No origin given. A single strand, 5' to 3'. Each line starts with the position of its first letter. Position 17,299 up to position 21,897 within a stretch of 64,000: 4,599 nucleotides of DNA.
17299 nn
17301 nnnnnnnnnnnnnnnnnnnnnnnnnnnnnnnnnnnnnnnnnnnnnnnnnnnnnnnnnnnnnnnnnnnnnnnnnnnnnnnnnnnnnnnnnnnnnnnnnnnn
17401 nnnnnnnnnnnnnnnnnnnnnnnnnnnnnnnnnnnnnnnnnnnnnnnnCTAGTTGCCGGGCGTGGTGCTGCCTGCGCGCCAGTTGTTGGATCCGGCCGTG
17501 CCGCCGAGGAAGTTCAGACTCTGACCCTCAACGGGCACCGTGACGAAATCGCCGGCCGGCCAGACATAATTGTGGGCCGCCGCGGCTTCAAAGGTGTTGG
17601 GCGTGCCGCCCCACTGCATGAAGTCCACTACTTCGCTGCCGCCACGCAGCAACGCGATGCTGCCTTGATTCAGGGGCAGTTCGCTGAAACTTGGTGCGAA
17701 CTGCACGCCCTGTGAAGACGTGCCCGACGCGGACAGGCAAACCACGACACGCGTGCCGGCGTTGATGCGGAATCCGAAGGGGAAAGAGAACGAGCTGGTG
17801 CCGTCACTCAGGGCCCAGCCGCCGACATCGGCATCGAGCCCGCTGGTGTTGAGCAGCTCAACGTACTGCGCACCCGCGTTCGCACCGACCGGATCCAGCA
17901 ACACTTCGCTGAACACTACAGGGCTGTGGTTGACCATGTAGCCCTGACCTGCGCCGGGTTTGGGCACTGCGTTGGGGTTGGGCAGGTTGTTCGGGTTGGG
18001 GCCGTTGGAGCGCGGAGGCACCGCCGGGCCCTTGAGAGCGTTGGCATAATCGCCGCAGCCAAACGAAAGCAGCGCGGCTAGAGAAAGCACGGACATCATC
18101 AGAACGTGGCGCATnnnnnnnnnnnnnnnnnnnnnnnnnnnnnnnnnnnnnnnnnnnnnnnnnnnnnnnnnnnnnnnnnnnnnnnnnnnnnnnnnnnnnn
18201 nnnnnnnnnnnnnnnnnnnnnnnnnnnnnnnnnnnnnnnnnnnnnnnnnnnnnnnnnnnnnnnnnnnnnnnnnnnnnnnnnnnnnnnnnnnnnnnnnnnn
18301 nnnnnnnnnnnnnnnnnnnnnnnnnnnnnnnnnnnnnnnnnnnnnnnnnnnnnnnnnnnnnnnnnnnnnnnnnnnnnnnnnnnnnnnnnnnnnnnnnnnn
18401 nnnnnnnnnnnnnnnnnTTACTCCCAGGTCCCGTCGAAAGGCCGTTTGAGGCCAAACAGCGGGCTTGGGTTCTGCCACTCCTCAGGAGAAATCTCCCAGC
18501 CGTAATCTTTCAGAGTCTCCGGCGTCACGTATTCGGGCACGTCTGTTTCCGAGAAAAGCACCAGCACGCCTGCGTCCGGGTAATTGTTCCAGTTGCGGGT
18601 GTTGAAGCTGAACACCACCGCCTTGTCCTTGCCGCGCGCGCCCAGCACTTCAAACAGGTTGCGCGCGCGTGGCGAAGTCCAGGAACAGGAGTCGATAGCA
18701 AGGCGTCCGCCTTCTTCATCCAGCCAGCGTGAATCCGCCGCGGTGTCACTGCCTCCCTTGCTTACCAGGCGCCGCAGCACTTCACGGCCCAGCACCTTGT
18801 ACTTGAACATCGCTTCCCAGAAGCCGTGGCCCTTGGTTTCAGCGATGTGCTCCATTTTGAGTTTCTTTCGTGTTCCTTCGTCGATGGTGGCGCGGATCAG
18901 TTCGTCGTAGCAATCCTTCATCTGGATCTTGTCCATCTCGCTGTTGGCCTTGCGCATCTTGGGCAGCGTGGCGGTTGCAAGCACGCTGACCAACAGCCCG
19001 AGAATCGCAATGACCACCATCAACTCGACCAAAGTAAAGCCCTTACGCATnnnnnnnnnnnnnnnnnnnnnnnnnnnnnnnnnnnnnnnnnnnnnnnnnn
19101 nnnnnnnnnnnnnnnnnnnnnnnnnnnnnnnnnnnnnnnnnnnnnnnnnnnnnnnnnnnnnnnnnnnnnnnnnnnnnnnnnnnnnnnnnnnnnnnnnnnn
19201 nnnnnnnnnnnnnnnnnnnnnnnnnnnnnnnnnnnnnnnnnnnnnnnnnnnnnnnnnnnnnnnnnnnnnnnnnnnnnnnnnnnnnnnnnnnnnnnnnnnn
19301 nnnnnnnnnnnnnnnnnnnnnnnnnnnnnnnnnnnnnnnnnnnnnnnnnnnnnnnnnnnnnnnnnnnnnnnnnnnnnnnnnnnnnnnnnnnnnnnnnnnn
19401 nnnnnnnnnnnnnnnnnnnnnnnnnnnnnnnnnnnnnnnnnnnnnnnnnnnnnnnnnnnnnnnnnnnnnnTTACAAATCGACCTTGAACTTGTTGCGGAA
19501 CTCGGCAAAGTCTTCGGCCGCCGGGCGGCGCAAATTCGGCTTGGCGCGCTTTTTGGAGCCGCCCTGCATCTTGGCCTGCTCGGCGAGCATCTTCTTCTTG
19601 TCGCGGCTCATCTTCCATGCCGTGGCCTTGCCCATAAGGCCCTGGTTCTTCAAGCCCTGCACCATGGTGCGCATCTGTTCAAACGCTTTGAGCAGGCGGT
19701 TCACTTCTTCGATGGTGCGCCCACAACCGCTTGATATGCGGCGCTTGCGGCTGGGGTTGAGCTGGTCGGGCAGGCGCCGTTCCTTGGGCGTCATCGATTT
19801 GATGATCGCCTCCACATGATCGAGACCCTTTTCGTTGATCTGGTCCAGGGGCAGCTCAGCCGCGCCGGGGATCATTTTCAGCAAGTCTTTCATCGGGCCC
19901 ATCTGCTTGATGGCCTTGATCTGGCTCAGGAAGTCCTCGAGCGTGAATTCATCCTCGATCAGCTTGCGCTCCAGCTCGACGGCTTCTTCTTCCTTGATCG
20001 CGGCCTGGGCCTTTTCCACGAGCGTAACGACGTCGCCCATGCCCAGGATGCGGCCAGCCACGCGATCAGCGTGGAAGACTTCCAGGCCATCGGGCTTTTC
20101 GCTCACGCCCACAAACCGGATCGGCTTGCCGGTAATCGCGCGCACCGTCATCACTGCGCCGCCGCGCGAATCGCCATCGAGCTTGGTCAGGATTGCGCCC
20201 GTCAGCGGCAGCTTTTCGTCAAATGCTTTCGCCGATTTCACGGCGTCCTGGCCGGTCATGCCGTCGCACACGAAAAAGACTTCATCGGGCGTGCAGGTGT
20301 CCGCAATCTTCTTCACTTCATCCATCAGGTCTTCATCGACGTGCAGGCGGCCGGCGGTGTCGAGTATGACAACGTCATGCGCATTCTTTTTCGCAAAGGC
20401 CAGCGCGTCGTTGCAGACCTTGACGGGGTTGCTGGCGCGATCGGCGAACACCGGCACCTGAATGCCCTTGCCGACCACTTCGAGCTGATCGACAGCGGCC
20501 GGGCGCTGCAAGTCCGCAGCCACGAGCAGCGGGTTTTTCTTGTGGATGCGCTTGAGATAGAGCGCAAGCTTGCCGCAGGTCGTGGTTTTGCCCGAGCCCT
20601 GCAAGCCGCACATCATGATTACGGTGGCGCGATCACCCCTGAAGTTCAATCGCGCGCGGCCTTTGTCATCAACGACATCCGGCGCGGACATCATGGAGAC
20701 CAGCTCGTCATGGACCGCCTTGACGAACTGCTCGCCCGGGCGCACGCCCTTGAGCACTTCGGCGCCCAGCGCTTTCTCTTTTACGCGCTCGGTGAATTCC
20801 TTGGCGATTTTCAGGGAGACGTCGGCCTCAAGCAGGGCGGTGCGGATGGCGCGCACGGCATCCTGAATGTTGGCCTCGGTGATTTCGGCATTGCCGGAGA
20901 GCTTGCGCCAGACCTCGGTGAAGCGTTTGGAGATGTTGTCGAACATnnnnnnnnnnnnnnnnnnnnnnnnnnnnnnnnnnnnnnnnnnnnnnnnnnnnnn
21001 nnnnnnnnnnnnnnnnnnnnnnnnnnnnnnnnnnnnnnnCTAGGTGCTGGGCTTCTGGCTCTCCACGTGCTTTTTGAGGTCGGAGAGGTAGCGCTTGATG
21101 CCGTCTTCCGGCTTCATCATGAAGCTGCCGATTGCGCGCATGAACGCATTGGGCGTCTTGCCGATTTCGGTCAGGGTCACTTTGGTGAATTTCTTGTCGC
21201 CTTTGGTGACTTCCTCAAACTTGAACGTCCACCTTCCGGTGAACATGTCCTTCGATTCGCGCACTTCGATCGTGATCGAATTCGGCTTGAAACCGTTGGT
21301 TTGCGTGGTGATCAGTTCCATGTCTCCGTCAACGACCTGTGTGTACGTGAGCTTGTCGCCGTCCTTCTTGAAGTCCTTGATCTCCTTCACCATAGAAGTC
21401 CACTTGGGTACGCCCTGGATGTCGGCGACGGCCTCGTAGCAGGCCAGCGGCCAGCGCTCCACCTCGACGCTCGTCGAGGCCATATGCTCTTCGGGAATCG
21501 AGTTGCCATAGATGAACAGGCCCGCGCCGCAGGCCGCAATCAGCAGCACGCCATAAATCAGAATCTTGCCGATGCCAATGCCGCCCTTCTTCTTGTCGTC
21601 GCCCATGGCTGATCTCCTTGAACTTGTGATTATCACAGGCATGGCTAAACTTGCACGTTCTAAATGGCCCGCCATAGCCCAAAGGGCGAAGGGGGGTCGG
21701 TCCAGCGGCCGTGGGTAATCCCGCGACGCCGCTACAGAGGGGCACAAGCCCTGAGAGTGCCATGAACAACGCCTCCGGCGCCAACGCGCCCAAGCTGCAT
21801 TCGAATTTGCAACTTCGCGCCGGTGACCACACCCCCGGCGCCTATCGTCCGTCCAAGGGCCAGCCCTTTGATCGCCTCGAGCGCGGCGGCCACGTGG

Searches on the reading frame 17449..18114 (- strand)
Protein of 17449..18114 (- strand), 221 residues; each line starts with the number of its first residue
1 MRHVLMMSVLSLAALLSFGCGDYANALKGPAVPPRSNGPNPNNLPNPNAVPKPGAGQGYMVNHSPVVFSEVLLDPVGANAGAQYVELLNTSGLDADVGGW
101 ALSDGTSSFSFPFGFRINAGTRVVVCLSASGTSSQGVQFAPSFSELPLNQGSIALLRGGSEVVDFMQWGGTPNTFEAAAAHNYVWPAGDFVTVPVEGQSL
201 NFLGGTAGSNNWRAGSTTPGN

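Call 12: search_protein_families(library=pfam, proteins=[window:17449-18114:-], max_evalue=0.001)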
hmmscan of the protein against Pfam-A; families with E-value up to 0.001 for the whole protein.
window:17449-18114:- (221 aa): 1 family
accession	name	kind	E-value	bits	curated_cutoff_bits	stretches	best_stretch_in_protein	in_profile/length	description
PF00932.25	LTD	-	4.7e-11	43.5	34.3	1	64-169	6-108/109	Lamin Tail Domain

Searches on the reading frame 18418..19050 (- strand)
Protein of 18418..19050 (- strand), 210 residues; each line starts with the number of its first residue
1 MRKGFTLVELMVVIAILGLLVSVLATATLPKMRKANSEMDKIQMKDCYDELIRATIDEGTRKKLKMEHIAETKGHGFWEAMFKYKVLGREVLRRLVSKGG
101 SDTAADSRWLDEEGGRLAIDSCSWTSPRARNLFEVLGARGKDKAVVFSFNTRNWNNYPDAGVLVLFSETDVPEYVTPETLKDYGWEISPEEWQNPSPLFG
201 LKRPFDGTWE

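Call 12: search_protein_families(library=pfam, proteins=[window:18418-19050:-], max_evalue=0.001)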
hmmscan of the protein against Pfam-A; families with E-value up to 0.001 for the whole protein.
window:18418-19050:- (210 aa): 1 family
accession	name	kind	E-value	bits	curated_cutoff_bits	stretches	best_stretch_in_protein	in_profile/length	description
PF07963.17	N_methyl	-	9.3e-08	31.8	21.2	1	2-24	4-26/27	Prokaryotic N-terminal methylation motif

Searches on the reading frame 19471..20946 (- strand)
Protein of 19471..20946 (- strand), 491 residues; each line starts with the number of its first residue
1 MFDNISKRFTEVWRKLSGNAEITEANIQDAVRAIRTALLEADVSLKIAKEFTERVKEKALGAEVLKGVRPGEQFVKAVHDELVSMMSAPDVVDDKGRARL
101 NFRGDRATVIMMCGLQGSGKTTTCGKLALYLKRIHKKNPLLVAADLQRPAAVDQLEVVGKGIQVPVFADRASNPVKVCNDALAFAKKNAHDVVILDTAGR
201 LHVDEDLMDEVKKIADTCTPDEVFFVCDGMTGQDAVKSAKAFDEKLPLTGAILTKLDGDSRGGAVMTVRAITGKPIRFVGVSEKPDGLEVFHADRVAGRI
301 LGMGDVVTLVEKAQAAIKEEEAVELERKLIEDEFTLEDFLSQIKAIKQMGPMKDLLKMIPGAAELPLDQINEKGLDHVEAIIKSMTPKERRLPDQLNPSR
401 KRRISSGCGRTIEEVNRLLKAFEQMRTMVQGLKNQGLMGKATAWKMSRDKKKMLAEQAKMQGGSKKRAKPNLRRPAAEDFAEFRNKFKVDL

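Call 12: search_protein_families(library=pfam, proteins=[window:19471-20946:-], max_evalue=0.001)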
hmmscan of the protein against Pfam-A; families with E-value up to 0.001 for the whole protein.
window:19471-20946:- (491 aa): 5 families
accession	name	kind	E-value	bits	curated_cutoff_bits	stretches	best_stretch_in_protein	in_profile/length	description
PF00448.28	SRP54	-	7.5e-71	238.3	22.7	1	108-302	2-196/196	SRP54-type protein, GTPase domain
PF02978.25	SRP_SPB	-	4.5e-33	113.9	27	1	333-429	1-91/91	Signal peptide binding domain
PF02881.24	SRP54_N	-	2.3e-20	73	22.4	1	6-82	2-75/75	SRP54-type protein, helical bundle domain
PF13401.12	AAA_22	-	1.8e-05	25.5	27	1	106-219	4-115/130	AAA domain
PF01656.29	CbiA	-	0.00024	21.5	25.4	1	117-263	9-90/125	CobQ/CobB/MinD/ParA nucleotide binding domain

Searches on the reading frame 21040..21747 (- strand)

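Call 12: search_protein_families(library=pfam, proteins=[window:21040-21747:-], max_evalue=0.001)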
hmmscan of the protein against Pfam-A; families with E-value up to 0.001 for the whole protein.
window:21040-21747:- (235 aa): 1 family
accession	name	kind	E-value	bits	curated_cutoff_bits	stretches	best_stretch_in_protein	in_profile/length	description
PF10604.15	Polyketide_cyc2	-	0.0001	23.1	27.4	1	90-229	4-142/142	Polyketide cyclase / dehydrase and lipid transport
